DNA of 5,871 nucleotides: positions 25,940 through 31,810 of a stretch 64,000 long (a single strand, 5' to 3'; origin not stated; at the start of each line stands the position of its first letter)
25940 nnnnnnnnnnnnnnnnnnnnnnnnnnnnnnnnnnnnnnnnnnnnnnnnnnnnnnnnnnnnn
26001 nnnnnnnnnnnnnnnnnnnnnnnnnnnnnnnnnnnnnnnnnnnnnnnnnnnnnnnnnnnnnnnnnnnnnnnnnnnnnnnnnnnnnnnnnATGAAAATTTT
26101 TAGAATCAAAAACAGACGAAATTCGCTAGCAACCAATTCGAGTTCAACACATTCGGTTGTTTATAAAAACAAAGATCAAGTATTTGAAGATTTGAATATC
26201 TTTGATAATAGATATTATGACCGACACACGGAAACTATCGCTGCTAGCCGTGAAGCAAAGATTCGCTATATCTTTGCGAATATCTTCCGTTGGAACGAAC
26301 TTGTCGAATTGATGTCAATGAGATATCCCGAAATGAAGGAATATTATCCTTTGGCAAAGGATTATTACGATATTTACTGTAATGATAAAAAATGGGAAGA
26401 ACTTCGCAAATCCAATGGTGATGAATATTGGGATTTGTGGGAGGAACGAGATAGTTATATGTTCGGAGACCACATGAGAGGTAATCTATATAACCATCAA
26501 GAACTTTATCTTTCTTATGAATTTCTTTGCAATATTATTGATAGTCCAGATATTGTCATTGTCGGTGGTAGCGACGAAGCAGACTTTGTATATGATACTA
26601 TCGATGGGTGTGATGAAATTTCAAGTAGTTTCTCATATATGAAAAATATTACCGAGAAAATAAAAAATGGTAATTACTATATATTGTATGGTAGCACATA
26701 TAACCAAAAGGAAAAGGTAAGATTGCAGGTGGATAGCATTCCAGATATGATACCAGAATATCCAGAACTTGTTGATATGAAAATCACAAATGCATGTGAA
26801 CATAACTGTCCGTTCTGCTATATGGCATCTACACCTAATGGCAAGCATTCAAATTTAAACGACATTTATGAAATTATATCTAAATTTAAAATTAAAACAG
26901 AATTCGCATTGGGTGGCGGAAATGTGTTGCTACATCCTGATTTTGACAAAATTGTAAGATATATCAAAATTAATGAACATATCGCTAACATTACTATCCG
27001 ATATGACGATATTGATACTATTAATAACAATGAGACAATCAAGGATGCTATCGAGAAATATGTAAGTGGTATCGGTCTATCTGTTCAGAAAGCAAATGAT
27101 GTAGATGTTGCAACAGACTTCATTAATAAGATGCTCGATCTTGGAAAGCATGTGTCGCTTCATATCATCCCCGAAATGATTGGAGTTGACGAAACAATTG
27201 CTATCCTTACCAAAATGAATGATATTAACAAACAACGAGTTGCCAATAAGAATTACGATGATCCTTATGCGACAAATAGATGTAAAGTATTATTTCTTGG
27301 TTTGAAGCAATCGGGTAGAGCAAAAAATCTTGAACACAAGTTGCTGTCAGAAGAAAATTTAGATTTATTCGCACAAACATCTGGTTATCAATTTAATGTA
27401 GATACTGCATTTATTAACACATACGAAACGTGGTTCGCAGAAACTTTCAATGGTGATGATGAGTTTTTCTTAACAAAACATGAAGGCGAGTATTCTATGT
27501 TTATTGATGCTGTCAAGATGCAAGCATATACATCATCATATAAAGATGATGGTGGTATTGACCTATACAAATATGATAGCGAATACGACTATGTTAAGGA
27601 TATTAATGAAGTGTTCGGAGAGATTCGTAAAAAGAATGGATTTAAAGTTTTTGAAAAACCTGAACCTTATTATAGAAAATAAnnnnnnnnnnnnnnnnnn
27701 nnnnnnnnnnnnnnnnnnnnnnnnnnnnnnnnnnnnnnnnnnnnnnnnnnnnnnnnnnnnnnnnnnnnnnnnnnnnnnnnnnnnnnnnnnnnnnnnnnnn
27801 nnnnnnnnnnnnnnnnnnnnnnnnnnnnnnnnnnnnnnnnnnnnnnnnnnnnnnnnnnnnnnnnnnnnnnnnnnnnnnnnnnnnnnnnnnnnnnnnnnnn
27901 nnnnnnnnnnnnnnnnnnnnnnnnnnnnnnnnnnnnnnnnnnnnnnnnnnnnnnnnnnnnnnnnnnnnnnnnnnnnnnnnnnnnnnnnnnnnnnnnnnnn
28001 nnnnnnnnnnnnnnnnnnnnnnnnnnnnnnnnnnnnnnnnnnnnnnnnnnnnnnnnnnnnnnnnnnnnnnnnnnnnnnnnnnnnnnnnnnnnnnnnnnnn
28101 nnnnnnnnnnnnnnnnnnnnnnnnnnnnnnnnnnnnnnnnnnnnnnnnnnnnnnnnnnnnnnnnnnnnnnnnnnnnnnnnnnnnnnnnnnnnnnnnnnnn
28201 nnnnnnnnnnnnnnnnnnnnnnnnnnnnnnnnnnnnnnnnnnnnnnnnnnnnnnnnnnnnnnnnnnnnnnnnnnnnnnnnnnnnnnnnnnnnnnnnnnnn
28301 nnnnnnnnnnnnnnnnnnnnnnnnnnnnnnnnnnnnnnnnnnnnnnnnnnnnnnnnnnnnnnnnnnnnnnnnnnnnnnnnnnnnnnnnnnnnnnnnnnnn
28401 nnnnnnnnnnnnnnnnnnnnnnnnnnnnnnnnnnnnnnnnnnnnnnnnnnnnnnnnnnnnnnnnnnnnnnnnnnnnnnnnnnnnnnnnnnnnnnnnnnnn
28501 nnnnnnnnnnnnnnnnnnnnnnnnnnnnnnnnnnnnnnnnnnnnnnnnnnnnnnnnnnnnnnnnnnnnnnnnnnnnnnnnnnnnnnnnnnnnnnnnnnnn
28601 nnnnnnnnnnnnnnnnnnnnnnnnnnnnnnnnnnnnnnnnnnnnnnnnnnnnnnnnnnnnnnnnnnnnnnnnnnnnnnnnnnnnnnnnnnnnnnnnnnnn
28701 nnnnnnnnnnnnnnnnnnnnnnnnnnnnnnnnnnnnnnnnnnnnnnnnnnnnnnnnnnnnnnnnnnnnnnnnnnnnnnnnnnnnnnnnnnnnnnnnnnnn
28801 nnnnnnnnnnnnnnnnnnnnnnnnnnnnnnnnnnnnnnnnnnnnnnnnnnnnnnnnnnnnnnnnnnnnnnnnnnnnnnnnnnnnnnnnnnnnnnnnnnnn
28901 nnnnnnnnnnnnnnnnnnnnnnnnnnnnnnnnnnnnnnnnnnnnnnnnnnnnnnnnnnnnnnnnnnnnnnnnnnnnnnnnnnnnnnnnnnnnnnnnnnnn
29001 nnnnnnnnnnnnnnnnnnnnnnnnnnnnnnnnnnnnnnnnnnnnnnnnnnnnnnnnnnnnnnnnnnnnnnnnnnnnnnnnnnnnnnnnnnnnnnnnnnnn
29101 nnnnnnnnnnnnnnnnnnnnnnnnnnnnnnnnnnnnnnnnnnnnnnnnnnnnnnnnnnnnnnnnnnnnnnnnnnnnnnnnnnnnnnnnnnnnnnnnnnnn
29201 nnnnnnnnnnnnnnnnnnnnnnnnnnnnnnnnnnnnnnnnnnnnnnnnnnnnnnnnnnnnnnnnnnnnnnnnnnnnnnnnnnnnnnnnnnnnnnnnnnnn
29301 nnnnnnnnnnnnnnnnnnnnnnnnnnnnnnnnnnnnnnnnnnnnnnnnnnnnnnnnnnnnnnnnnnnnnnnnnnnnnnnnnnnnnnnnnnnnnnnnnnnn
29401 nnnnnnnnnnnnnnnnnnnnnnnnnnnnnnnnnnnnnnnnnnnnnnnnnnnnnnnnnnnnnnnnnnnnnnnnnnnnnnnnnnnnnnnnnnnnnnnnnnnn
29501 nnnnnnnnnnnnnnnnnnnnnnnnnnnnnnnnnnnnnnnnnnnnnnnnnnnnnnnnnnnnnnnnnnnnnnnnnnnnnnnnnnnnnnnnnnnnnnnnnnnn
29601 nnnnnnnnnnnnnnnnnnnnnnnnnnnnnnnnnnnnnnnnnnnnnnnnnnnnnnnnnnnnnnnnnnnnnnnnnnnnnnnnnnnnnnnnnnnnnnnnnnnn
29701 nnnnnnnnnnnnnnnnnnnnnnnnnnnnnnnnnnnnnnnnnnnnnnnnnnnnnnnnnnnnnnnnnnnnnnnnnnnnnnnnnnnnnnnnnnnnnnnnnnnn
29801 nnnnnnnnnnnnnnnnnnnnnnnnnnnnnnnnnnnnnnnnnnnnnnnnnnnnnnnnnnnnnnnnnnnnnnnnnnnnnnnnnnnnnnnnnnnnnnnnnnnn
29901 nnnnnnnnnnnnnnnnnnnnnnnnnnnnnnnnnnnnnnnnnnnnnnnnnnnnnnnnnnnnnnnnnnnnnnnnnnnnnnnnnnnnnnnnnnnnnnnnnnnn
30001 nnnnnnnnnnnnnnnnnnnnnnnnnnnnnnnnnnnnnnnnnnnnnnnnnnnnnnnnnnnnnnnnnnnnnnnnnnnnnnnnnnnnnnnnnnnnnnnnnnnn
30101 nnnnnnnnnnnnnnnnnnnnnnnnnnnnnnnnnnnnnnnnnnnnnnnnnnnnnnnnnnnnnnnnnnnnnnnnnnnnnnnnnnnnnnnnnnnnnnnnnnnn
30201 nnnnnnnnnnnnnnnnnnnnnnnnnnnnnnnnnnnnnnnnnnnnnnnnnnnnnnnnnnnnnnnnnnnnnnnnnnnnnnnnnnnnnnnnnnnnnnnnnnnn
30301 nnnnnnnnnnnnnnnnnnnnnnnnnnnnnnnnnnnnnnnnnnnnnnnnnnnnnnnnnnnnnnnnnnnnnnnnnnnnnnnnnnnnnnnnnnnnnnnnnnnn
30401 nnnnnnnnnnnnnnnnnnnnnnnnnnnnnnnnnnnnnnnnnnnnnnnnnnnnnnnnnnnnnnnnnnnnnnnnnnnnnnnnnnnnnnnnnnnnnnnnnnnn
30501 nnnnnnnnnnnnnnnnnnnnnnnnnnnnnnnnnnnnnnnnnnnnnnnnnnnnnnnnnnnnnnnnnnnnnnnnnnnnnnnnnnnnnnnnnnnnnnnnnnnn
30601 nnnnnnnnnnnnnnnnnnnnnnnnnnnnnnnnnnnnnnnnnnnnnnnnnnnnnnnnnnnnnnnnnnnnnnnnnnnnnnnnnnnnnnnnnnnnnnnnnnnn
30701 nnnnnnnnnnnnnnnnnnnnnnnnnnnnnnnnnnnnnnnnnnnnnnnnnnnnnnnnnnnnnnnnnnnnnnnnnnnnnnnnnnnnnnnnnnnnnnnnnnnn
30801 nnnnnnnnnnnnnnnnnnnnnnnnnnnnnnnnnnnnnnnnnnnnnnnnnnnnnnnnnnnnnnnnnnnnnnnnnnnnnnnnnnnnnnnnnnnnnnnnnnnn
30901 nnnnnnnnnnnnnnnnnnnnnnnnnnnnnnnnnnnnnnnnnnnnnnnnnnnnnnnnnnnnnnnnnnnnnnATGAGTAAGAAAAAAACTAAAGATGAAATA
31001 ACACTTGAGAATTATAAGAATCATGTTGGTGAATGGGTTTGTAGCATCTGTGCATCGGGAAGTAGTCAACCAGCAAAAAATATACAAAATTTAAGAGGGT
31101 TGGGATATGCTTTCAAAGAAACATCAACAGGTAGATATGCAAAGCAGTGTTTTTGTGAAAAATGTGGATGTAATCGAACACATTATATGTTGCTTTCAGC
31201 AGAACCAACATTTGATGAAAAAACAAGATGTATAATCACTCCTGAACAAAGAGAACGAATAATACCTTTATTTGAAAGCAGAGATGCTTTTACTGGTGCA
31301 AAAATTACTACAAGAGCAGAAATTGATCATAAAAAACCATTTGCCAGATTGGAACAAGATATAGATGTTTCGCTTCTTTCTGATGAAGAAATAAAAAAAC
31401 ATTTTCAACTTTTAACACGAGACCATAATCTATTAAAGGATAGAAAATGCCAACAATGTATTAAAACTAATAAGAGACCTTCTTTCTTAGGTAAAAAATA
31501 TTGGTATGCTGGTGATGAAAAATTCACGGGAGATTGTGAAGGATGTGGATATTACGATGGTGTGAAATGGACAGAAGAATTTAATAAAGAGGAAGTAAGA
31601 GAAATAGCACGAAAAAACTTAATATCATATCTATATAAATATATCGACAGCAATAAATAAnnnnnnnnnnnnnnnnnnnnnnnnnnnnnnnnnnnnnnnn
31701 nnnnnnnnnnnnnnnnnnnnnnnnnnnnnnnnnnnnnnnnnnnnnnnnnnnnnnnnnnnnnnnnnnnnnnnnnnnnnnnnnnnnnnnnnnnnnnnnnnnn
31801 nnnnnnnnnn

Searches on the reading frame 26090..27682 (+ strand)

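Call 95: search_protein_families(library=phrogs, proteins=[window:26090-27682:+], max_evalue=0.00001)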
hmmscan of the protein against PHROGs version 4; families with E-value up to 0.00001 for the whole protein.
window:26090-27682:+ (530 aa): 2 families
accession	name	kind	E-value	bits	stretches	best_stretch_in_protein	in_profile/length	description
phrog_16999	-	other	1.4e-27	98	1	221-486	6-272/288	Fe-S oxidoreductase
phrog_7293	-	unknown function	3.9e-13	50.1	1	221-463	56-282/384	-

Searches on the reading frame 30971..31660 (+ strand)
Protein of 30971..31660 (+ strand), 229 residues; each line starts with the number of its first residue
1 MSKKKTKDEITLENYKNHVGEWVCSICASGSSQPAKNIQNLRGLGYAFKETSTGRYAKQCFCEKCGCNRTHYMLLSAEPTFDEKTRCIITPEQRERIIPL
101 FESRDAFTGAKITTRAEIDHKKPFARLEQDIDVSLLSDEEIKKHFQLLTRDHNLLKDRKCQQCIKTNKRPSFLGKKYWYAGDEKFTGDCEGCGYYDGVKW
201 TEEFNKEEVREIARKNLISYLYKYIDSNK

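Call 3: search_protein_families(library=pfam, proteins=[window:30971-31660:+], max_evalue=1)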
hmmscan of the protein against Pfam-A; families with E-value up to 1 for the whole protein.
window:30971-31660:+ (229 aa): 2 families
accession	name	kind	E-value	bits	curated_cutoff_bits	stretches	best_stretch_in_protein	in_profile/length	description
PF05315.17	ICEA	-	1.9e-08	34.6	24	1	108-214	103-207/218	ICEA Protein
PF10685.14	KGG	-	0.088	13.6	20.4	1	204-215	5-16/22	Stress-induced bacterial acidophilic repeat motif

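Call 4: search_protein_families(library=phrogs, proteins=[window:30971-31660:+], max_evalue=0.01)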
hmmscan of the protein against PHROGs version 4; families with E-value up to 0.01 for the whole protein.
window:30971-31660:+ (229 aa): 0 families

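Call 96: search_protein_families(library=padloc, proteins=[window:30971-31660:+], max_evalue=0.01)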
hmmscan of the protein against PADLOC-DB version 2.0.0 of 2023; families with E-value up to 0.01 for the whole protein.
window:30971-31660:+ (229 aa): 1 family
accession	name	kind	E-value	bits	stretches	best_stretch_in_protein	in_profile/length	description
PDLC03537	REase_II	-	7.5e-16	56.7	1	116-206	129-235/244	Type II restriction enzyme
